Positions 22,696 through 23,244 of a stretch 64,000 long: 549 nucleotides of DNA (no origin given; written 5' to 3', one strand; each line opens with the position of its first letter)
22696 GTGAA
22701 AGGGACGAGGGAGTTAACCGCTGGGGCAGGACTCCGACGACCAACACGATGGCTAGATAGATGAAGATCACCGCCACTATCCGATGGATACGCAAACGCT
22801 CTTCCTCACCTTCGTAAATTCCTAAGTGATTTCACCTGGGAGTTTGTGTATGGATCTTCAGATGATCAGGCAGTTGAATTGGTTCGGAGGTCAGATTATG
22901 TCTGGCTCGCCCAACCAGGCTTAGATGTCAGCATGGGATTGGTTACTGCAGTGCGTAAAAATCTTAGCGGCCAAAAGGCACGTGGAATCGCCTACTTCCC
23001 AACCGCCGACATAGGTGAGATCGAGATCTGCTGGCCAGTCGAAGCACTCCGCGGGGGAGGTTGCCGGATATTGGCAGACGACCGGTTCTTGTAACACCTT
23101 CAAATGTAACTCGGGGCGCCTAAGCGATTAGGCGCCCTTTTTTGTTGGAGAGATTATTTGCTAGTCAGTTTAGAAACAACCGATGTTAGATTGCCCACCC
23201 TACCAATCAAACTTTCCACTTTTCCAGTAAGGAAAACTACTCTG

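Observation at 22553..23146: Second promoter-to-terminator unit (plus strand) on the other flank of rpoBC, containing an 82-codon ORF with an RBS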

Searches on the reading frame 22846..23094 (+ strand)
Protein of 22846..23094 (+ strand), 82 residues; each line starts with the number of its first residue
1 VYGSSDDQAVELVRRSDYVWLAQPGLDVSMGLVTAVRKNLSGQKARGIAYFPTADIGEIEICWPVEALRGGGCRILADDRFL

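Call 7: search_protein_families(library=pfam, proteins=[window:22846-23094:+], max_evalue=1)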
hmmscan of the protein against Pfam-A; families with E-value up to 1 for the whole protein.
window:22846-23094:+ (82 aa): 0 families

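Call 10: find_homologous_proteins(query=window:22846-23094:+, max_evalue=0.01)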
Query window:22846-23094:+: 4 candidates shared short words with the query, none scored E <= 0.01.
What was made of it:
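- Tried and rejected: The ORF82 search found nothing (call 10).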

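Call 16: find_encoding_contigs(protein=window:22846-23094:+, flank=5000, max_places=10)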
Protein window:22846-23094:+ (82 aa): no gene with exactly this product is on record in the collection.

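Call 43: search_protein_representatives(protein=window:22846-23094:+)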
Query: 82 residues. Proteins with E-value up to 0.001 (for the whole library): 2; up to 1e-10: 2; up to 1e-30: 0. The best 2 are listed.
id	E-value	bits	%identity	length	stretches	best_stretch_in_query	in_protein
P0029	5.1e-11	58.2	43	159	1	8-78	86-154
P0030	5.4e-11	58.1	25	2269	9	2-61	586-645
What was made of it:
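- phmmer of ORF82 against 1.84e9 representative proteins gives one credible hit, P0029 (159 aa), at E 5.1e-11 and 43% identity (call 43).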

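Call 46: find_homologous_proteins(query=P0029, max_evalue=0.01)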
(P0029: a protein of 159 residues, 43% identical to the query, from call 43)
Query P0029 (159 aa): 1 proteins with E <= 0.01 among 30 candidates.
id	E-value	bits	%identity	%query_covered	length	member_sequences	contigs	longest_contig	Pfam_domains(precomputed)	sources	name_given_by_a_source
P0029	1.3e-108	378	100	100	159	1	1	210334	-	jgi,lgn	jgi:hypothetical protein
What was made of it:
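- Tried and rejected: The P0029 search found only P0029 itself (call 46).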

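Call 47: find_encoding_contigs(protein=P0029, flank=8000, max_places=6)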
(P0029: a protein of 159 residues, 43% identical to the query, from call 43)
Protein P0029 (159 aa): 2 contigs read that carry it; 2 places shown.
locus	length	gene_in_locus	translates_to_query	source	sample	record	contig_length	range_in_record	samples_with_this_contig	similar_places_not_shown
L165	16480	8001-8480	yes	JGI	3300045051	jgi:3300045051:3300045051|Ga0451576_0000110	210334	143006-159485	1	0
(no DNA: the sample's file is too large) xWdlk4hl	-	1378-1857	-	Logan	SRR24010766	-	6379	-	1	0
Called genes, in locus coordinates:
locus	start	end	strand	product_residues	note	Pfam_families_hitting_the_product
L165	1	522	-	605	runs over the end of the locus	PF01807:Zn_ribbon_DnaG, PF08275:DNAG_N, PF01751:Toprim, PF13155:Toprim_2, PF13362:Toprim_3 (weak), PF13662:Toprim_4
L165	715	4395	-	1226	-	PF04997:RNA_pol_Rpb1_1, PF00623:RNA_pol_Rpb1_2, PF04983:RNA_pol_Rpb1_3, PF05000:RNA_pol_Rpb1_4, PF04998:RNA_pol_Rpb1_5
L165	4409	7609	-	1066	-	PF04563:RNA_pol_Rpb2_1, PF04561:RNA_pol_Rpb2_2, PF04565:RNA_pol_Rpb2_3, PF10385:RNA_pol_Rpb2_45, PF00562:RNA_pol_Rpb2_6, PF04560:RNA_pol_Rpb2_7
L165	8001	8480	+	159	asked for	-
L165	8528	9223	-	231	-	PF01746:tRNA_m1G_MT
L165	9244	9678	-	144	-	PF07681:DoxX (weak)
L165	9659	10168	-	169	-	PF00173:Cyt-b5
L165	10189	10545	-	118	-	PF13083:KH_KhpA-B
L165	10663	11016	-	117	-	PF00886:Ribosomal_S16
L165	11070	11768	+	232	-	PF00072:Response_reg, PF00486:Trans_reg_C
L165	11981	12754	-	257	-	PF12705:PDDEXK_1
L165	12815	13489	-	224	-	PF00160:Pro_isomerase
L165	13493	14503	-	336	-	PF01368:DHH, PF02272:DHHA1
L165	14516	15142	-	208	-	PF10648:Gmad2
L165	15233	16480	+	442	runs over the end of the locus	PF01336:tRNA_anti-codon, PF00152:tRNA-synt_2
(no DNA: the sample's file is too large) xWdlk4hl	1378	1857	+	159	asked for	-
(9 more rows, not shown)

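Call 49: search_protein_families(library=pfam, proteins=[P0029], max_evalue=1)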
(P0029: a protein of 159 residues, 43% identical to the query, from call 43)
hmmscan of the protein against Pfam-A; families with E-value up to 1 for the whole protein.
P0029 (159 aa): 0 families

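Call 50: search_protein_families(library=phrogs, proteins=[P0029], max_evalue=0.1)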
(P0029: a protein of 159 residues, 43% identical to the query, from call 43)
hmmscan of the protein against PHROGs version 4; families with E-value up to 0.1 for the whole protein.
P0029 (159 aa): 0 families

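Call 51: search_protein_families(library=padloc, proteins=[P0029], max_evalue=0.1)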
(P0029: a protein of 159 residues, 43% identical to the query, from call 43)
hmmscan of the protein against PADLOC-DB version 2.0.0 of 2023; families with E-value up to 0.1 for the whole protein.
P0029 (159 aa): 0 families

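Call 64: predict_structure(alignment_id=A3)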
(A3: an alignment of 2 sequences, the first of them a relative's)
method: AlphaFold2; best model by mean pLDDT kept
length: 159 residues; sequences in the alignment: 2
mean_pLDDT: 47.1   pTM: 0.37
mean pLDDT of the five models: 47.1, 45.1, 43.1, 40.6, 37.0
residues with pLDDT >= 90: 0; 70-90: 7; 50-70: 52; < 50: 100
segments of 3 or more residues with pLDDT < 50: 1-6, 19-22, 24-63, 101-108, 122-159
pLDDT, mean of each block of 10 residues (from residue 1): 45 51 48 46 45 34 49 67 57 59 46 66 38 34 34 33
secondary structure, 60 per line:
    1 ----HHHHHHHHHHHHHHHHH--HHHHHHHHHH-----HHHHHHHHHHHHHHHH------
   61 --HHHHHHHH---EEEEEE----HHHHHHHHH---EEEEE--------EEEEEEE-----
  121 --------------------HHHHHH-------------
elements in order: H5-21 H24-33 H39-54 H63-70 E74-79 H84-92 E96-100 E109-115 H141-146

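Call 82: find_related_loci(query=A3, collection=viral_contigs, flank=3000)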
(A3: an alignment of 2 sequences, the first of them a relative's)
Query A3 (159 aa) in viral_contigs; peptide patterns used: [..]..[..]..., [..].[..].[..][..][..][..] (x = any residue, [..] = any of these).
45 stretches matched a pattern, but none encodes a relative of the query by tblastn (E <= 1e-3).
